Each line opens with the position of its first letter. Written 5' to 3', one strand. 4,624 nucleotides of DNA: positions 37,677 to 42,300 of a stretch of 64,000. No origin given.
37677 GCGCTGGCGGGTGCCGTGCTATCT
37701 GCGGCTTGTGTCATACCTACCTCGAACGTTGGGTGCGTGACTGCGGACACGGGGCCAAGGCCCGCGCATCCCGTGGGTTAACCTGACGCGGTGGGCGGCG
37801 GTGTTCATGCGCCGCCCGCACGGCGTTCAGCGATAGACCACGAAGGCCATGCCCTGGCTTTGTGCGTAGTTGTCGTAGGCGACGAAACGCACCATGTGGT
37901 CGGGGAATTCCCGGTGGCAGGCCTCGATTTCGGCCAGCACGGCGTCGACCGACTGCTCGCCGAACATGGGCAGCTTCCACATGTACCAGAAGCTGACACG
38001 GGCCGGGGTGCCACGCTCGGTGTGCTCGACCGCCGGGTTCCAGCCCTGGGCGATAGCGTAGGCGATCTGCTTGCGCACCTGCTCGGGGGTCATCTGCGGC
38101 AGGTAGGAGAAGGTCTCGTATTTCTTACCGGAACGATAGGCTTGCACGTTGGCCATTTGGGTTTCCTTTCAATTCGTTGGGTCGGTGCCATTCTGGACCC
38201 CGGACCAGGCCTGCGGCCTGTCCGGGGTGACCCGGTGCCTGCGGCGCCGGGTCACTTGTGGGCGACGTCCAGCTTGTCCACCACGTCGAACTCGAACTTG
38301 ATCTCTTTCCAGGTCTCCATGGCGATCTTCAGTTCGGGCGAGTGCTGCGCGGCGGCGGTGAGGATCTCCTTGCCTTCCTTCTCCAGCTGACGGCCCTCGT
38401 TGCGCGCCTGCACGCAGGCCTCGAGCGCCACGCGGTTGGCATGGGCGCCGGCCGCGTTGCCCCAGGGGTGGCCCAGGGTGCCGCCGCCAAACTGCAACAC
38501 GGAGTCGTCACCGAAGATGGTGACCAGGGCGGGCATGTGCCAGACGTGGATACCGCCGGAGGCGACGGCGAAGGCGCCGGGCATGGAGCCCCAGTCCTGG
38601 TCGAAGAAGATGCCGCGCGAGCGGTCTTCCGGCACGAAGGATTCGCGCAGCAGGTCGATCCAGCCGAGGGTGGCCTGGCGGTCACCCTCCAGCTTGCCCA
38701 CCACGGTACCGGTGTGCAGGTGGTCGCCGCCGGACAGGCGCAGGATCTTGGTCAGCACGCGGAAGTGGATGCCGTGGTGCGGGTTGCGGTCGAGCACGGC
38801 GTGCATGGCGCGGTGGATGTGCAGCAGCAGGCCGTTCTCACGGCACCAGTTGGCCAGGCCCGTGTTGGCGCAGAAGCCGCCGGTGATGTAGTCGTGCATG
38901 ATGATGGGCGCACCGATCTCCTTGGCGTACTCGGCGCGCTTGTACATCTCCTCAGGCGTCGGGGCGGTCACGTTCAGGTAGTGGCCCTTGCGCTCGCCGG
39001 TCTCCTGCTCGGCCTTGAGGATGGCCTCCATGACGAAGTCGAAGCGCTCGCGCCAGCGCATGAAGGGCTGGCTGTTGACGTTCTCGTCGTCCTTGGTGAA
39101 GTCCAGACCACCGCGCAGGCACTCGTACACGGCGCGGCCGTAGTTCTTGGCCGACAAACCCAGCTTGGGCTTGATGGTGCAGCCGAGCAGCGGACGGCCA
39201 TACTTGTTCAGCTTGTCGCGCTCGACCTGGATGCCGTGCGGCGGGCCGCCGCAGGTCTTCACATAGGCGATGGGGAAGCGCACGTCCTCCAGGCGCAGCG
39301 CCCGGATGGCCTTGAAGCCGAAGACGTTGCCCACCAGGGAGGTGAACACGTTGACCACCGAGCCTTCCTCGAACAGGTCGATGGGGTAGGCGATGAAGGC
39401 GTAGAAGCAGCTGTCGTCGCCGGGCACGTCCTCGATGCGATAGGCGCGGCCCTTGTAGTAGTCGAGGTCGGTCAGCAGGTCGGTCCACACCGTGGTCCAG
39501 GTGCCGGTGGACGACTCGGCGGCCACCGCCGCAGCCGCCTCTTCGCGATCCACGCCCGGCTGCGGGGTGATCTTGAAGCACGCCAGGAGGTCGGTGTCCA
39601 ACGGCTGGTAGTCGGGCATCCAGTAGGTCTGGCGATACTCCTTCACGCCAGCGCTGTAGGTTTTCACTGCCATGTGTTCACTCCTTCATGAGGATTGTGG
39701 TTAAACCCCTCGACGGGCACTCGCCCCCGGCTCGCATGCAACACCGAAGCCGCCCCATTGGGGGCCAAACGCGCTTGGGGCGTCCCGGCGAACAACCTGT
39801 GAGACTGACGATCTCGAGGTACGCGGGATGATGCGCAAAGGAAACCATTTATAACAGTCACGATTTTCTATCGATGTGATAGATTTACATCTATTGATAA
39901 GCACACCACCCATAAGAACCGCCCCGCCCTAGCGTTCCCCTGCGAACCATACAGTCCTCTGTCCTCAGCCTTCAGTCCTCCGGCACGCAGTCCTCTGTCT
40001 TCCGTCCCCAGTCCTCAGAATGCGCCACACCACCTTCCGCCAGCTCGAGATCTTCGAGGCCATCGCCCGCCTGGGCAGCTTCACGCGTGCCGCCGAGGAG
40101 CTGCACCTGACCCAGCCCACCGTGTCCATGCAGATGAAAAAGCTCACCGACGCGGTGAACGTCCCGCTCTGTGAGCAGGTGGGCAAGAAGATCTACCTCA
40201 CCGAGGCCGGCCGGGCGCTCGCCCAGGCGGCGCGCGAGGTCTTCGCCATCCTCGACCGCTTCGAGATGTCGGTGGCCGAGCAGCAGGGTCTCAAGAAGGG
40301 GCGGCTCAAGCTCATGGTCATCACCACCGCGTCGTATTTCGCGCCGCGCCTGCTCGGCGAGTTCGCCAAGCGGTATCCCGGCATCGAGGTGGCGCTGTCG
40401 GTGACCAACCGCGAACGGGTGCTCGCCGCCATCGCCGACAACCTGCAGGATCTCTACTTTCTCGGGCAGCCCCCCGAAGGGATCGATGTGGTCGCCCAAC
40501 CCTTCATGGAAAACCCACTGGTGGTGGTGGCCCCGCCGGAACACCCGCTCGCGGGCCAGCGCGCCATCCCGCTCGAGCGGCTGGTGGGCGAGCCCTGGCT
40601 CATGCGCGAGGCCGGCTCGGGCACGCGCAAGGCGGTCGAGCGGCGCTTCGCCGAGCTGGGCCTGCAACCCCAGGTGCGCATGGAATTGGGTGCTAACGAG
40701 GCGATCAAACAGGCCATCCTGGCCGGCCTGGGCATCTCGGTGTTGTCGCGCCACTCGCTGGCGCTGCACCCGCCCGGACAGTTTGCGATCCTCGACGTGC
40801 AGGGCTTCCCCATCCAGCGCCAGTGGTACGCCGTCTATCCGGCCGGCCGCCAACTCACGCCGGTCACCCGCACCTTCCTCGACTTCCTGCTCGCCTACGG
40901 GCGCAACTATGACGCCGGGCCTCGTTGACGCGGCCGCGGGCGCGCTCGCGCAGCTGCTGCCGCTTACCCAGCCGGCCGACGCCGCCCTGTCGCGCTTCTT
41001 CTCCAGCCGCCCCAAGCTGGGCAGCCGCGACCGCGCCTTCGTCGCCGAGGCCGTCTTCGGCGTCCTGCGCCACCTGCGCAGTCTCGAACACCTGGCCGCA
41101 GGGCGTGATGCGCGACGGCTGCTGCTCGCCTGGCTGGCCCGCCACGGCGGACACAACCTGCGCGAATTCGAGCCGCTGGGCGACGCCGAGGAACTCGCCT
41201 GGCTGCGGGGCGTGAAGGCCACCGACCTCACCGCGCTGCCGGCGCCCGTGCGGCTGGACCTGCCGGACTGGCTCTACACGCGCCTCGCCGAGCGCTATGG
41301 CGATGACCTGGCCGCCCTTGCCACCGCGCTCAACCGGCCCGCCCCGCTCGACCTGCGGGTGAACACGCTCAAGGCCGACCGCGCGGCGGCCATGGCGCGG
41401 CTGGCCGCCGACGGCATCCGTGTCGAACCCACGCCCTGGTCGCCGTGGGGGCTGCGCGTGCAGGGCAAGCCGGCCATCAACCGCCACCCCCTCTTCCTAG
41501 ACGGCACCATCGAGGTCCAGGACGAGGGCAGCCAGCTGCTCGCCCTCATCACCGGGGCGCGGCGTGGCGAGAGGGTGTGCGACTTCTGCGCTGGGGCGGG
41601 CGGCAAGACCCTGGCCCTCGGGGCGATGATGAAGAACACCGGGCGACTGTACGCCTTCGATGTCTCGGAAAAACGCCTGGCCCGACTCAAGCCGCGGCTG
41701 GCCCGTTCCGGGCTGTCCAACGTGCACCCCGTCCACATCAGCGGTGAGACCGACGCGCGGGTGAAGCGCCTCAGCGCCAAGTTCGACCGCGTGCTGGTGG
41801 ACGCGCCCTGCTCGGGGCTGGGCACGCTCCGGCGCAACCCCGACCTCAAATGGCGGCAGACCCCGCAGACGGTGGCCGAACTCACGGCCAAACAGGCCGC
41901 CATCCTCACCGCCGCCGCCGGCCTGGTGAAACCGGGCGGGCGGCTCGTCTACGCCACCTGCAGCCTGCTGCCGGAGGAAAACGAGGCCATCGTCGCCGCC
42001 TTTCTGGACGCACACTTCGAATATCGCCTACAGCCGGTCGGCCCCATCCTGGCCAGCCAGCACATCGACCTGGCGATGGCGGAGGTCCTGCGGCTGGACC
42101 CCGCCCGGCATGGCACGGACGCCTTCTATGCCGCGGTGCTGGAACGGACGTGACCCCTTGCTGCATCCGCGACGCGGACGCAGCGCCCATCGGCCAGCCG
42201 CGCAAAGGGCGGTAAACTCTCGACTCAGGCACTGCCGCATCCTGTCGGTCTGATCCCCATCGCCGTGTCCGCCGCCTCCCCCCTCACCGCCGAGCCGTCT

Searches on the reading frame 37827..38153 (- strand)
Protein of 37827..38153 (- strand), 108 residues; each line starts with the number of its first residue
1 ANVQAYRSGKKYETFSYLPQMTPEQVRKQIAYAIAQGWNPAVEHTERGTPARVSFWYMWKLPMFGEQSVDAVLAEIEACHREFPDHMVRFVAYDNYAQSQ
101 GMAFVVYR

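Call 53: search_protein_families(library=pfam, proteins=[window:37827-38153:-], max_evalue=0.0001)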
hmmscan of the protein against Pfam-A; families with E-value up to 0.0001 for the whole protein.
window:37827-38153:- (108 aa): 1 family
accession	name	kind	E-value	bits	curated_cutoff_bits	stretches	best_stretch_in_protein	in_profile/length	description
PF00101.25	RuBisCO_small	-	1.8e-38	130.9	27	1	12-108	1-96/97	Ribulose bisphosphate carboxylase, small chain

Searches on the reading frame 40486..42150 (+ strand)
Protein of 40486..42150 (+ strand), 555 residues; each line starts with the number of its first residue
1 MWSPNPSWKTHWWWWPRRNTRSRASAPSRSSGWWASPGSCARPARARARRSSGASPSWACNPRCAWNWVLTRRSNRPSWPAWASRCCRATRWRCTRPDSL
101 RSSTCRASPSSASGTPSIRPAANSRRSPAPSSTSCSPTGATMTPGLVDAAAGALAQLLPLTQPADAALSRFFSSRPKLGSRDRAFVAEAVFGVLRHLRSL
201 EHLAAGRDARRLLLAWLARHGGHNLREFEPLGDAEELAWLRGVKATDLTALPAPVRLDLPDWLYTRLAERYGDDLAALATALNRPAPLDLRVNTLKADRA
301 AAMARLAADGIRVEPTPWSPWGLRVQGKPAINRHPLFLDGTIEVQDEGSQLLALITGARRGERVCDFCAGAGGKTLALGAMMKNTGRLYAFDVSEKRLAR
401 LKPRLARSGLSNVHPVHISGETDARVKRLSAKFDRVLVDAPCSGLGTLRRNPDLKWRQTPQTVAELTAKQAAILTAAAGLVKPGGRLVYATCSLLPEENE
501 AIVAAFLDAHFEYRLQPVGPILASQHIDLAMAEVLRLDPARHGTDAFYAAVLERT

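Call 51: search_protein_families(library=pfam, proteins=[window:40486-42150:+], max_evalue=0.00001)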
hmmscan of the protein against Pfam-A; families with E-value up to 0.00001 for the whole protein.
window:40486-42150:+ (555 aa): 4 families
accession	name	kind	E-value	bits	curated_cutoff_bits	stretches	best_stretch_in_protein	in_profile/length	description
PF01189.24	Methyltr_RsmB-F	-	2.5e-51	174.7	27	1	359-552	7-198/199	16S rRNA methyltransferase RsmB/F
PF22458.1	RsmF-B_ferredox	-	1.6e-19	70.3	27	1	260-329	2-71/74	Methyltr_RsmF/B-like, ferredoxin-like domain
PF17125.10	Methyltr_RsmF_N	-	6.7e-10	39.7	34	1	259-346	1-85/86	N-terminal domain of 16S rRNA methyltransferase RsmF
PF13847.12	Methyltransf_31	-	1.7e-06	28.2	27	1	360-496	3-116/145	Methyltransferase domain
